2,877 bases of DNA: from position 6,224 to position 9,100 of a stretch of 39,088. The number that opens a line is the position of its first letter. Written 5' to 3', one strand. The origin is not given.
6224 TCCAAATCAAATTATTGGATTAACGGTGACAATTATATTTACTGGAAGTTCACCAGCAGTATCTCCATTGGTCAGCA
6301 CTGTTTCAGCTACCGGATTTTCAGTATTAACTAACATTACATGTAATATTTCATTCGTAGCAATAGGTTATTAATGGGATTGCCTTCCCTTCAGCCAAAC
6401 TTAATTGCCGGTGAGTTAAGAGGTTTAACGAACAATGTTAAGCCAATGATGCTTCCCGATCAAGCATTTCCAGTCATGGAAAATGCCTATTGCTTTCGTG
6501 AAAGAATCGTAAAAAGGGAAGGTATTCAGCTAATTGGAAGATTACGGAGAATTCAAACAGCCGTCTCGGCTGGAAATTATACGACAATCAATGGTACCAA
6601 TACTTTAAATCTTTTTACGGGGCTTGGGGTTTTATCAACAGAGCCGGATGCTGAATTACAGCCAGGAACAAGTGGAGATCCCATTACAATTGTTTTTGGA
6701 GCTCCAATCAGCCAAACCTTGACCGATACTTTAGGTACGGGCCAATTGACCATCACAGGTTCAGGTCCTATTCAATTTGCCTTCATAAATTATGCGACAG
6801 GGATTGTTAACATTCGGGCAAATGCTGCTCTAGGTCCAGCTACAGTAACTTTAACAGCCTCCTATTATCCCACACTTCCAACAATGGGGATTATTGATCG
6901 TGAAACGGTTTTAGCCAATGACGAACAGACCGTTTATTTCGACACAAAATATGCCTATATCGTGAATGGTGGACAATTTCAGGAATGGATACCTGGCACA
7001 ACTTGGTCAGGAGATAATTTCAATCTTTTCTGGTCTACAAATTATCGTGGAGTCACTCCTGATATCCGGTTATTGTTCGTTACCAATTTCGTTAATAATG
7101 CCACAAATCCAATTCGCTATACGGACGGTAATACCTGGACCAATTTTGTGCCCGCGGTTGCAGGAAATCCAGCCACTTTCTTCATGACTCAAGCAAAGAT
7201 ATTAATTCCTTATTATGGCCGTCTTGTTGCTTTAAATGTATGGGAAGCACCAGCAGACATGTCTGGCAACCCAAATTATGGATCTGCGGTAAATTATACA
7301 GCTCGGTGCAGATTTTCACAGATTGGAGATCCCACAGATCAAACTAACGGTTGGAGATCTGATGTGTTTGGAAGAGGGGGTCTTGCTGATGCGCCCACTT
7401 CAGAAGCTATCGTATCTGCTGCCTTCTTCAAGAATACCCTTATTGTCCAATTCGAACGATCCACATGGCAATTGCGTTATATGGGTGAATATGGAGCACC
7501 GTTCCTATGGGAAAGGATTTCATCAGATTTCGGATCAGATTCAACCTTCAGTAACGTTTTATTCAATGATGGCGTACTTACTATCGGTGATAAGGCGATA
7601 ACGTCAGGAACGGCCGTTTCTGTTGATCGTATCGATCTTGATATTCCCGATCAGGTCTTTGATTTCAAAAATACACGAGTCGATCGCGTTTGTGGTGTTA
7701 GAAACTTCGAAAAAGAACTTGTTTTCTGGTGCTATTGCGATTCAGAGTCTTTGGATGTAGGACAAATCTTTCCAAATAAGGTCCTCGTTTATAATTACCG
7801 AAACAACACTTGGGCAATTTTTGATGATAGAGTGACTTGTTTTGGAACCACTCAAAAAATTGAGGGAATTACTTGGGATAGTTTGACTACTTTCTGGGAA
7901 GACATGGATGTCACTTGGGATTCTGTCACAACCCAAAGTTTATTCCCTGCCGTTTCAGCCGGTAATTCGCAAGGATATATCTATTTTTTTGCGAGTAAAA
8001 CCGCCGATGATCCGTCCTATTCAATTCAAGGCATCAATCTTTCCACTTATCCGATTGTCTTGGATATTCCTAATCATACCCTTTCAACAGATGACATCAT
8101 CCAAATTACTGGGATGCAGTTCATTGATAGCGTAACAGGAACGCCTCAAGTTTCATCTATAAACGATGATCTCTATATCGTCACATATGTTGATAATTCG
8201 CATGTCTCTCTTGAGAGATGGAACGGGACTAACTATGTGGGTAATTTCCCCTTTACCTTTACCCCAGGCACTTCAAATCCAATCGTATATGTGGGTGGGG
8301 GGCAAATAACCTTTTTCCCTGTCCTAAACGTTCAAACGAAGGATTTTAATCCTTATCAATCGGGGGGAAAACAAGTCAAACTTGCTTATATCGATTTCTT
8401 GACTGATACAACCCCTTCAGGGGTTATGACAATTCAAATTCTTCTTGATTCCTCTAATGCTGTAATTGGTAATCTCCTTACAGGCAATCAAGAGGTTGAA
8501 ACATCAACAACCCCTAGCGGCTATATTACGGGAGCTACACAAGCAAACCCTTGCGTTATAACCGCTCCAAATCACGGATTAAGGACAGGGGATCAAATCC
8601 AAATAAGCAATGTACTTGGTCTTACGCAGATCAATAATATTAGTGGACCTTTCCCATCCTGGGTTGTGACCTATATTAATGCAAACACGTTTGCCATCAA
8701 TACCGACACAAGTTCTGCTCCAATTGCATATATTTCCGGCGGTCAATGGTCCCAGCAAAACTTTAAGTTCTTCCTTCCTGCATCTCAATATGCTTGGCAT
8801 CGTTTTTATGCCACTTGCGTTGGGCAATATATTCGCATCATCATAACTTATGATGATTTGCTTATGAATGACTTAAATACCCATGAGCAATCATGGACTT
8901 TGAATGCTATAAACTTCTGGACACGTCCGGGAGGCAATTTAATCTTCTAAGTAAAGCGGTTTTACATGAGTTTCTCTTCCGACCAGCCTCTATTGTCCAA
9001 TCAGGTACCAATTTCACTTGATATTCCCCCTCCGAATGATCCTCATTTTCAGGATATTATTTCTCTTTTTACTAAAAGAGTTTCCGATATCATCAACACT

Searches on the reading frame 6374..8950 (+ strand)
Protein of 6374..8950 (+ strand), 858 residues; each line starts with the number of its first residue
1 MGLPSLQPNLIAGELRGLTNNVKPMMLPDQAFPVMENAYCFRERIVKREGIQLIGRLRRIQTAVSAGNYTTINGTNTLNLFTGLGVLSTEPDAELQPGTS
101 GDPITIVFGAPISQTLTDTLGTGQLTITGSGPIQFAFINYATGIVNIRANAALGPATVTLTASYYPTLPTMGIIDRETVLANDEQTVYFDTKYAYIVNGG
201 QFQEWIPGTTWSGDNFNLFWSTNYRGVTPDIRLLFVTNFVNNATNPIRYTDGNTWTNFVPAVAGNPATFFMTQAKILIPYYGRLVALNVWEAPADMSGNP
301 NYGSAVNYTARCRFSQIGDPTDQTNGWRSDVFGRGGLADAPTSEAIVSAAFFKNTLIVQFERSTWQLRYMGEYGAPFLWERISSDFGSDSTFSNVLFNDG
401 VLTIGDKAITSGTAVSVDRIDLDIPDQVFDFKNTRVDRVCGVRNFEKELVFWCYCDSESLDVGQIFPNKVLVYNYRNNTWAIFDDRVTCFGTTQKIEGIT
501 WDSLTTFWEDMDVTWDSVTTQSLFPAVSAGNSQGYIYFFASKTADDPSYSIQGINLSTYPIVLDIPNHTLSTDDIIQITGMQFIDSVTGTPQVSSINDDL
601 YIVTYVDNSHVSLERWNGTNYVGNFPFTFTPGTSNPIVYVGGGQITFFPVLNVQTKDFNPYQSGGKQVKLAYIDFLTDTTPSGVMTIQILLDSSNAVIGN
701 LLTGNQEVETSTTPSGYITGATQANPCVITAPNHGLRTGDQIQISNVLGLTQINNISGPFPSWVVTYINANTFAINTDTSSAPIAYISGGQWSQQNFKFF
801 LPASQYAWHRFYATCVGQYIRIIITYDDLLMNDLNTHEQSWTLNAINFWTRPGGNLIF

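Call 15: search_protein_families(library=phrogs, proteins=[window:6374-8950:+], max_evalue=0.001)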
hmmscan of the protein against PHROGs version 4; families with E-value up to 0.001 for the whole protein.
window:6374-8950:+ (858 aa): 1 family
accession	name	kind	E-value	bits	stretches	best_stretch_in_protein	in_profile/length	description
phrog_584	-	tail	2.9e-06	28.2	0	708-746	13-51/218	major tail protein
